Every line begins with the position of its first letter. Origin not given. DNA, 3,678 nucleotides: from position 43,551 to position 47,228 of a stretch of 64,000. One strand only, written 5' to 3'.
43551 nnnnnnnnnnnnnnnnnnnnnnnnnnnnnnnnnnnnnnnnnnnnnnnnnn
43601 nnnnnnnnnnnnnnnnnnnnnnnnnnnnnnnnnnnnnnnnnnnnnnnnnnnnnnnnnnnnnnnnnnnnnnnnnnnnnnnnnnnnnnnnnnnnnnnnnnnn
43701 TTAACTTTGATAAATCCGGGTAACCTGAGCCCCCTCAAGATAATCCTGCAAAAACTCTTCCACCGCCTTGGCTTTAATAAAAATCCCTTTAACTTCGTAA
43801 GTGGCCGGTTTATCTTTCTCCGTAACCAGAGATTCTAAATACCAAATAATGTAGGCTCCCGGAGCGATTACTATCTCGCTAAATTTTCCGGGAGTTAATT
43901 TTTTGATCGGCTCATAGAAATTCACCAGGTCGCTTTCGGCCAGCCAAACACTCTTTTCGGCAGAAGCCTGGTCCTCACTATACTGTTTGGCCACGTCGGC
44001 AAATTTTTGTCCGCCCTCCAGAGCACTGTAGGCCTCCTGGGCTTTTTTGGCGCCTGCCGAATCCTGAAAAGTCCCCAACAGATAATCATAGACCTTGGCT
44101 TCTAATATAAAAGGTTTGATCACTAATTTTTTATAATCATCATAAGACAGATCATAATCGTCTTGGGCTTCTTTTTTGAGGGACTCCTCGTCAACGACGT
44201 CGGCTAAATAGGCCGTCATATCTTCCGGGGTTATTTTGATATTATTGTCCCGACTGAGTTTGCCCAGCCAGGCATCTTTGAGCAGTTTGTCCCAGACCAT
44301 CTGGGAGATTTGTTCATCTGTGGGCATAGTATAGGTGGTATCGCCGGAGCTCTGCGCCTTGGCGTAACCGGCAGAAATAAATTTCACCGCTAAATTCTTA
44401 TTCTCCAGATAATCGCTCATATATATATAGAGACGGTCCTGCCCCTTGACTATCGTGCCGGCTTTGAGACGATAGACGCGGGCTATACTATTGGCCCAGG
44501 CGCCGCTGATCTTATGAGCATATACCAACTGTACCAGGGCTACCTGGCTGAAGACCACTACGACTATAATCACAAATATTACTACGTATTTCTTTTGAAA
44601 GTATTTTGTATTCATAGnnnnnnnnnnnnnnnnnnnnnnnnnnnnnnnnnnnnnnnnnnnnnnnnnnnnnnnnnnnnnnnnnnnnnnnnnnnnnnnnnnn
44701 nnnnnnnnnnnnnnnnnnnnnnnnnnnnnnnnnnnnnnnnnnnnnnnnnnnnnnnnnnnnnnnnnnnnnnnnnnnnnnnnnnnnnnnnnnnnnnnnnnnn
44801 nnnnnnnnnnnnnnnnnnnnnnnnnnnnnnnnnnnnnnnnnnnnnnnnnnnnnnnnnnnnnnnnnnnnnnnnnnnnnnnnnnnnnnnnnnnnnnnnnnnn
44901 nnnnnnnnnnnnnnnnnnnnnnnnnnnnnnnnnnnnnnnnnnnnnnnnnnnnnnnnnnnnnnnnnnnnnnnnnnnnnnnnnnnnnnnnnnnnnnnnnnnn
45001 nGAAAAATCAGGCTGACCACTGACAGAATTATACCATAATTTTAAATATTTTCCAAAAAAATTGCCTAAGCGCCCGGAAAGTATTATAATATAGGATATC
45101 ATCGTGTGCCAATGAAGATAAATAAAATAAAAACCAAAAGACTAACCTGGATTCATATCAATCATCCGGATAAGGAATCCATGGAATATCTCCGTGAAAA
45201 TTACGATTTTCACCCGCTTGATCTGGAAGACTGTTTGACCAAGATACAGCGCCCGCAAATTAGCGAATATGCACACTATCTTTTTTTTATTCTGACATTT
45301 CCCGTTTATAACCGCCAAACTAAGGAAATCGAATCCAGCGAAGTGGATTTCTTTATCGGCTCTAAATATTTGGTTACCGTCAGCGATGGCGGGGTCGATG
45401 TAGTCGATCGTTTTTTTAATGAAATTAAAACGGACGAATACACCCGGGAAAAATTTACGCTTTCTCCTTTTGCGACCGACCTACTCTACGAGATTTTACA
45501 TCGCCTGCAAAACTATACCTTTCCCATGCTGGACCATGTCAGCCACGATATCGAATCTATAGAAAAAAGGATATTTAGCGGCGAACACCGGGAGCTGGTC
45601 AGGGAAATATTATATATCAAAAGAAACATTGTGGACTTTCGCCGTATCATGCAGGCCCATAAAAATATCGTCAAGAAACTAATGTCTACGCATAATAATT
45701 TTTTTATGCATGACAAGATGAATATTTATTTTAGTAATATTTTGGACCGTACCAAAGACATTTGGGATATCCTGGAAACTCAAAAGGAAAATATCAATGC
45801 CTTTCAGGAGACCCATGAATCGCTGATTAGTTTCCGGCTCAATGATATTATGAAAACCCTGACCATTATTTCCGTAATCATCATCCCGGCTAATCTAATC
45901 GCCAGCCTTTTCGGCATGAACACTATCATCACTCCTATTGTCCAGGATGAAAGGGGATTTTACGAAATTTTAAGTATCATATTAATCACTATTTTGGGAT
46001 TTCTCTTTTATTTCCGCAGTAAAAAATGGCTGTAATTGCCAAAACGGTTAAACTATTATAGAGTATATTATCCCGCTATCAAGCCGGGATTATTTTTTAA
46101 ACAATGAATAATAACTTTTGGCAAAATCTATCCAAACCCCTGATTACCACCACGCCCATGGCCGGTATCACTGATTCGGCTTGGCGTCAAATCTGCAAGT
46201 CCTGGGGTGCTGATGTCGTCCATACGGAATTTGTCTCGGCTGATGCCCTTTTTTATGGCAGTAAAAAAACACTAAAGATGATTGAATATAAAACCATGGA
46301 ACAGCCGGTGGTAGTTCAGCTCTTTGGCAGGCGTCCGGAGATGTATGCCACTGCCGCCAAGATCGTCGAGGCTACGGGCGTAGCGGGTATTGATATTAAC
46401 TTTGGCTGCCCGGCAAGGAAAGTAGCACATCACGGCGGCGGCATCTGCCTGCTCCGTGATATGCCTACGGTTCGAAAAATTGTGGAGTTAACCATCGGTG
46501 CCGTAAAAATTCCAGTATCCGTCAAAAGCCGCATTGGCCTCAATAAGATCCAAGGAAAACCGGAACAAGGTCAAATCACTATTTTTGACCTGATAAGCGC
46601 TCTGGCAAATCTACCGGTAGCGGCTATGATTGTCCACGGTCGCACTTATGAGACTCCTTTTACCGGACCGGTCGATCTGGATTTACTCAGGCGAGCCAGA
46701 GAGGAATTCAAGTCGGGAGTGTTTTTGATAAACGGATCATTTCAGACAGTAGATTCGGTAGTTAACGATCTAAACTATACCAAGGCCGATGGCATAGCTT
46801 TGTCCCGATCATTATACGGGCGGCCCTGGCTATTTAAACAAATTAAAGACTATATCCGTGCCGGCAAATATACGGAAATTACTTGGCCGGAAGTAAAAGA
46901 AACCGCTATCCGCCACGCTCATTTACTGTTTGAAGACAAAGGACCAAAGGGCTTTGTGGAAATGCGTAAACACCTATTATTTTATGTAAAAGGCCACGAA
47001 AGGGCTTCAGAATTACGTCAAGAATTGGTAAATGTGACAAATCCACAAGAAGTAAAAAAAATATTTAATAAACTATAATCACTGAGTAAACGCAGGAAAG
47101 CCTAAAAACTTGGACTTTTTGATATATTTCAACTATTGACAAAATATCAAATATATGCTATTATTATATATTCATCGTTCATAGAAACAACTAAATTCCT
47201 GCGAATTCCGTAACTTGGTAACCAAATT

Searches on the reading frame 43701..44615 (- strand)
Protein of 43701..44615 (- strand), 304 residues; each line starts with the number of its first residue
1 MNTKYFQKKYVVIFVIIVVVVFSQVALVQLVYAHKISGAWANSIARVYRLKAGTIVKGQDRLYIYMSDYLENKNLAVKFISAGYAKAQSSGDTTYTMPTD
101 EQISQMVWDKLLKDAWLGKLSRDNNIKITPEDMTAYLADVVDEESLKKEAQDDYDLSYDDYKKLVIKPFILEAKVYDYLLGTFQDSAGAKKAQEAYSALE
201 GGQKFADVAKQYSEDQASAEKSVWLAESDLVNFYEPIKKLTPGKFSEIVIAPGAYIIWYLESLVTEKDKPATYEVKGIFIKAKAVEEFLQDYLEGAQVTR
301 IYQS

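Call 44: search_protein_families(library=pfam, proteins=[window:43701-44615:-], max_evalue=0.001)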
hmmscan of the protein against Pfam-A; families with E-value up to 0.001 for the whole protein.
window:43701-44615:- (304 aa): 3 families
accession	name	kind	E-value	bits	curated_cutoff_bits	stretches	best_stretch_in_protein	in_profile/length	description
PF13616.12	Rotamase_3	-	3.7e-06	27.9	22.5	1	187-249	35-101/116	PPIC-type PPIASE domain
PF00639.27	Rotamase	-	1.8e-05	26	21.7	1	188-261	18-96/97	PPIC-type PPIASE domain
PF13145.12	Rotamase_2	-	0.00027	22.2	27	1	182-270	29-115/121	PPIC-type PPIASE domain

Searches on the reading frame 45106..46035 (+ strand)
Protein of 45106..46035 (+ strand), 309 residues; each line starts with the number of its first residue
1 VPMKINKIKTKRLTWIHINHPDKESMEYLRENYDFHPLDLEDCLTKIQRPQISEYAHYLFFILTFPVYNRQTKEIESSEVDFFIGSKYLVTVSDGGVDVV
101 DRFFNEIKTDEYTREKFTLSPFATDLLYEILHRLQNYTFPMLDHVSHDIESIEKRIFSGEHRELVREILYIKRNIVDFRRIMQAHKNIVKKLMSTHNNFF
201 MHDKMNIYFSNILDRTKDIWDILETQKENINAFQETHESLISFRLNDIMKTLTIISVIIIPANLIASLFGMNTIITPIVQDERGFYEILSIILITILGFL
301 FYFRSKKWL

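Call 44: search_protein_families(library=pfam, proteins=[window:45106-46035:+], max_evalue=0.001)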
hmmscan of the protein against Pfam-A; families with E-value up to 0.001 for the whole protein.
window:45106-46035:+ (309 aa): 1 family
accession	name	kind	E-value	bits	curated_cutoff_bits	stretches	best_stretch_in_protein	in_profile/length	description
PF01544.23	CorA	-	4.5e-61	207.1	27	1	12-304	3-291/292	CorA-like Mg2+ transporter protein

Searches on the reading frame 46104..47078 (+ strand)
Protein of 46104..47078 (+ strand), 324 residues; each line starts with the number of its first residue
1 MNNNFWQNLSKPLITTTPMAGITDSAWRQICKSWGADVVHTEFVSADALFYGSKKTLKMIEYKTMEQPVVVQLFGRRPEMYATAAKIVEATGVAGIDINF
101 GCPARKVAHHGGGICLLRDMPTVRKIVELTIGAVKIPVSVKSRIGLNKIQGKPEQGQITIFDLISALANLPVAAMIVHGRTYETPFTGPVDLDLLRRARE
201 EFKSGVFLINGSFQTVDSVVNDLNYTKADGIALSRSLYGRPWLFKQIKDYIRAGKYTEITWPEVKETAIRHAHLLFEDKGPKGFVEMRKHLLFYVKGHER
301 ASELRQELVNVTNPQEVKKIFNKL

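Call 44: search_protein_families(library=pfam, proteins=[window:46104-47078:+], max_evalue=0.001)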
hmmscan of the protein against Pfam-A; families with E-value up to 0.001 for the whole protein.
window:46104-47078:+ (324 aa): 1 family
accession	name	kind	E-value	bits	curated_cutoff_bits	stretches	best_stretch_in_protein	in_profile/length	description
PF01207.24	Dus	-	9.1e-62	209.4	20.4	1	17-319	3-300/311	Dihydrouridine synthase (Dus)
